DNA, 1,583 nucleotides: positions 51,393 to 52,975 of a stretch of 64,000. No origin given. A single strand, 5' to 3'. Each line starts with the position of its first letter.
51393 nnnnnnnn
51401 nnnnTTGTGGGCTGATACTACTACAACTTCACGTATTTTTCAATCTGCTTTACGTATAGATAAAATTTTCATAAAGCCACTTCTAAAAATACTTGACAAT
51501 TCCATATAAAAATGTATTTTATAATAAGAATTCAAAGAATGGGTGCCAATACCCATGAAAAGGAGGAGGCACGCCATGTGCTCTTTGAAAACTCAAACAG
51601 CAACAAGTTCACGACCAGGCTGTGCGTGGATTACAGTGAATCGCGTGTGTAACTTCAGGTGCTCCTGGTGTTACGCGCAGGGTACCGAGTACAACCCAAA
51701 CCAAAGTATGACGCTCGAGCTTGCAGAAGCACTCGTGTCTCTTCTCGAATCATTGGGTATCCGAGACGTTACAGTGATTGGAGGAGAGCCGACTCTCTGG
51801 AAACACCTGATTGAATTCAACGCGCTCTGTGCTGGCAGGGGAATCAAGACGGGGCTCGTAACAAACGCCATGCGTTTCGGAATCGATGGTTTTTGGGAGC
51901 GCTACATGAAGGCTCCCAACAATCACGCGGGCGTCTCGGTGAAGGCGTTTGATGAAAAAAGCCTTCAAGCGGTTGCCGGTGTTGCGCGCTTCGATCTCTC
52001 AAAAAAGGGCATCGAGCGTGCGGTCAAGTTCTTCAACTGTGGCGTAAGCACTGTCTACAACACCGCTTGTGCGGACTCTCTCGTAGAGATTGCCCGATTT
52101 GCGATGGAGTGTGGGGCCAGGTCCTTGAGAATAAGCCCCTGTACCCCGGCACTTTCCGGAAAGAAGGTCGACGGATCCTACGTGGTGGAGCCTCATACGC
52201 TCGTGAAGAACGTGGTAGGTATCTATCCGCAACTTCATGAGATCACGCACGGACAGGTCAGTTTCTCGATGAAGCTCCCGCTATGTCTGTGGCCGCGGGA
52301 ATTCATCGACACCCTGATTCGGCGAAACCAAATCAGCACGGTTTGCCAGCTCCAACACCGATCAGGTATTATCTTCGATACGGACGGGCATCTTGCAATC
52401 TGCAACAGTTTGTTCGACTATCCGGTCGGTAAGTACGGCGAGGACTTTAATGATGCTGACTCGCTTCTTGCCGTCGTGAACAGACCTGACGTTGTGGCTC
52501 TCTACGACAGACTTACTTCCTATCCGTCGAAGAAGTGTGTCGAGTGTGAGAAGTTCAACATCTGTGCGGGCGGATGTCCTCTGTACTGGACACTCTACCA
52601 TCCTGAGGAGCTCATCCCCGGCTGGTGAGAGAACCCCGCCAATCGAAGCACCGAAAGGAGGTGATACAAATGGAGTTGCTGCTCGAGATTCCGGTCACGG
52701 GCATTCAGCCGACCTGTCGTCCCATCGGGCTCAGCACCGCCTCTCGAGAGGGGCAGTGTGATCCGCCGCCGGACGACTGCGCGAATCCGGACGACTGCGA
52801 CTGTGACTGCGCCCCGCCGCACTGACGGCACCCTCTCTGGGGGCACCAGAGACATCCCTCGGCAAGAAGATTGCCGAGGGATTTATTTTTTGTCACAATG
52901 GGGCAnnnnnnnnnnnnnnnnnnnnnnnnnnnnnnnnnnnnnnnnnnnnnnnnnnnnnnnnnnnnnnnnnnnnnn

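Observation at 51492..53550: Radical-SAM/SPASM maturase with an adjacent 6-Cys Asp/Pro-rich precursor-like peptide (ranthipeptide/SCIFF-like or QhpD-like RiPP locus)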

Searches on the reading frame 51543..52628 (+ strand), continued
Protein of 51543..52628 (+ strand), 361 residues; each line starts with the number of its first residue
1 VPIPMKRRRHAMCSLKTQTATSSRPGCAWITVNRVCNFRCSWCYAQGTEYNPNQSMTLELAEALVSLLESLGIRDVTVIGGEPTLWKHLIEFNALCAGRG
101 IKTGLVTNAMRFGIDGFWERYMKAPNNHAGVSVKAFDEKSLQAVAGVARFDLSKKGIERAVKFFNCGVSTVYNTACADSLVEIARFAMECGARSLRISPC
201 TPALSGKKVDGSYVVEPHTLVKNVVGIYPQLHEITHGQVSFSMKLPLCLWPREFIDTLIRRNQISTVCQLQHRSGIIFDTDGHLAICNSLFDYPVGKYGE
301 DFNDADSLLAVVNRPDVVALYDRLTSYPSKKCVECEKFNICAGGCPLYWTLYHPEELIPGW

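Call 48: find_related_loci(query=A1, collection=metagenome_contigs, flank=3000)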
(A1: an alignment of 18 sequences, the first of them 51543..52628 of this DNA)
Query A1 (361 aa) in metagenome_contigs; peptide patterns used: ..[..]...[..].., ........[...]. (x = any residue, [..] = any of these).
600 stretches matched a pattern (row limit reached: there are more); 297 encode a relative of the query (tblastn E <= 1e-3); the best 80 are kept; 80 distinct loci.
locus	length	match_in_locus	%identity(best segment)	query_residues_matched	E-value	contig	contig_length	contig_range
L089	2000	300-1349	50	8-361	2e-139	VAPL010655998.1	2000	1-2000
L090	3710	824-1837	50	25-361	2e-126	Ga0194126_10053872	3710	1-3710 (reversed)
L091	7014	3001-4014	49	24-361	5e-118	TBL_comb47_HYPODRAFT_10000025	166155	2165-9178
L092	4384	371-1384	49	24-361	1e-118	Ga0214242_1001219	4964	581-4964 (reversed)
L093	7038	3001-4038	47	13-358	2e-111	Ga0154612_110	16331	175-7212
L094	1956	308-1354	46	14-361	6e-118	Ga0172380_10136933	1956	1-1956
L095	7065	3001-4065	44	4-358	3e-109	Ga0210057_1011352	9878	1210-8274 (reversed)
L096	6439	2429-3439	46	25-361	5e-109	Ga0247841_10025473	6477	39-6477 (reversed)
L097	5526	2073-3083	46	25-361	4e-109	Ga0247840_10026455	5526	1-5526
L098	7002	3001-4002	47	29-361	2e-107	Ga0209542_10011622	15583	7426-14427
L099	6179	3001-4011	42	25-360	8e-105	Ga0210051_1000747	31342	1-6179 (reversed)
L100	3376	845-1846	44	25-358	5e-103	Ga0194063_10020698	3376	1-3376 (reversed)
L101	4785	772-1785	42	25-361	9e-96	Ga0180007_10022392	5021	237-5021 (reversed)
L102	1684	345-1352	41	22-358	2e-100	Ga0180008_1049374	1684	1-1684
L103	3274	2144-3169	38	17-358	5e-87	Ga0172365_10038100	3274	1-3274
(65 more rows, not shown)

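Call 78: list_cluster_members(proteins=[P0133, P0121, window:51576-52628:+])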
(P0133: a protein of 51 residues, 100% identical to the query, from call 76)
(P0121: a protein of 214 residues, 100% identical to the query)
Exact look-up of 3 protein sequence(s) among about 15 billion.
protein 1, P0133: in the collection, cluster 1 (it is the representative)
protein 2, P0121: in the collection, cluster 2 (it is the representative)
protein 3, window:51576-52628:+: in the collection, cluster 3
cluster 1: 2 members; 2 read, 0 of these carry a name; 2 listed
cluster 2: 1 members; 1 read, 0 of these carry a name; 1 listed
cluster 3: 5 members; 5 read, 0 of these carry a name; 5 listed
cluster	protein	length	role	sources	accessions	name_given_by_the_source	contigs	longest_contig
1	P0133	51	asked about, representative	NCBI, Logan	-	-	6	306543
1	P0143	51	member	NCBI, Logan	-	-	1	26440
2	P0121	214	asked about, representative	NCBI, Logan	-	-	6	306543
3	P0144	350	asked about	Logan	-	-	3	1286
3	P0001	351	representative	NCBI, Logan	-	-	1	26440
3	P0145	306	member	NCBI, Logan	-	-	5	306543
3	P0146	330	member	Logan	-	-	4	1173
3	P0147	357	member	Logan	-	-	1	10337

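Call 83: search_protein_representatives(protein=window:51576-52628:+)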
Query: 350 residues. Proteins with E-value up to 0.001 (for the whole library): 3040; up to 1e-10: 485; up to 1e-30: 178. The best 150 are listed.
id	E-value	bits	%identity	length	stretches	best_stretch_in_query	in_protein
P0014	6.2e-138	476.1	56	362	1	13-349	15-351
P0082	8.9e-104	363.7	44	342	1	13-350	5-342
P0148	1.3e-98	346.7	44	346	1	17-350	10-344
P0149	3.2e-97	342.1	45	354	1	14-350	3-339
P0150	3.9e-95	335.3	43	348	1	14-347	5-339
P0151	4.7e-91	321.8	43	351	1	14-347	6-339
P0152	2.3e-89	316.3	41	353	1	13-344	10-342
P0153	2.5e-88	312.9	40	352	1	11-347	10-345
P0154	6.1e-80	285.3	38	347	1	11-343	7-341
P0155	2.9e-79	283.0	39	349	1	12-343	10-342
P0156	6.4e-79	281.9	39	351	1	18-347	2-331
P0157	1.1e-78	281.1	39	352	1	12-346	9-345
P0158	4.2e-77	276.0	38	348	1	15-348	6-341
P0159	2.2e-75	270.3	38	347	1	13-346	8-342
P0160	1.0e-73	264.8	44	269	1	90-348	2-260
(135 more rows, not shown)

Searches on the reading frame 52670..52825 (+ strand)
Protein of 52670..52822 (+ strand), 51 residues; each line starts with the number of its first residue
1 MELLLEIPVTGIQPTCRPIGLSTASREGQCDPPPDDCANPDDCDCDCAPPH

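Call 3: search_protein_families(library=ncbifam, proteins=[window:52671-52825:+], max_evalue=1)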
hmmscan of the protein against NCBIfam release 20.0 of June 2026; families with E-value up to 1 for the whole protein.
window:52671-52825:+ (51 aa): 0 families

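Call 4: search_protein_families(library=pfam, proteins=[window:52671-52825:+], max_evalue=1)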
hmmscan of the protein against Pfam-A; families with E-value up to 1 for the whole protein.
window:52671-52825:+ (51 aa): 0 families

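Call 21: search_protein_families(library=ncbifam, proteins=[window:52670-52822:+], max_evalue=10)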
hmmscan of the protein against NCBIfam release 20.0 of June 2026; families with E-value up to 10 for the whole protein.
seq(51 aa): 1 family
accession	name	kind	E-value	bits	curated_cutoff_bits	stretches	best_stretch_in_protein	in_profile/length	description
TIGR00135.1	gatC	equivalog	0.19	12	47.1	1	1-31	36-66/93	Asp-tRNA(Asn)/Glu-tRNA(Gln) amidotransferase subunit GatC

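Call 76: find_homologous_proteins(query=A2, max_evalue=0.01)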
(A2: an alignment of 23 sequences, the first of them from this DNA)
Query A2 (23 sequences) (51 aa, profile of the alignment): 10 proteins with E <= 0.01 among 455 candidates.
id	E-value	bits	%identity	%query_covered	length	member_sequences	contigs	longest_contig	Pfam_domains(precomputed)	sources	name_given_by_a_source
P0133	2.8e-9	55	100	100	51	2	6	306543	-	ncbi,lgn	-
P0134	4.5e-8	51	41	53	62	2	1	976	-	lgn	-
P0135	2.7e-6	45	46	98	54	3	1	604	-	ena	-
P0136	3.1e-6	45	31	92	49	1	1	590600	-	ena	-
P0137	5.6e-6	44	29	35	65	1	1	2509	-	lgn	-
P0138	3.0e-5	42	-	-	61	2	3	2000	-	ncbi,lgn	-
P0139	6.8e-4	38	63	16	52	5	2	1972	-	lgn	-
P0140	9.5e-4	37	30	96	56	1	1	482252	-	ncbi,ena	-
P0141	5.9e-3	35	63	16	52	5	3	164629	-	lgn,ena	-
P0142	6.0e-3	35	71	14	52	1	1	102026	-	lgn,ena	-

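Call 82: search_protein_families(library=pfam, proteins=[window:52670-52822:+], max_evalue=10)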
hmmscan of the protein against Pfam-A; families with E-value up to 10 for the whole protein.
seq(51 aa): 0 families
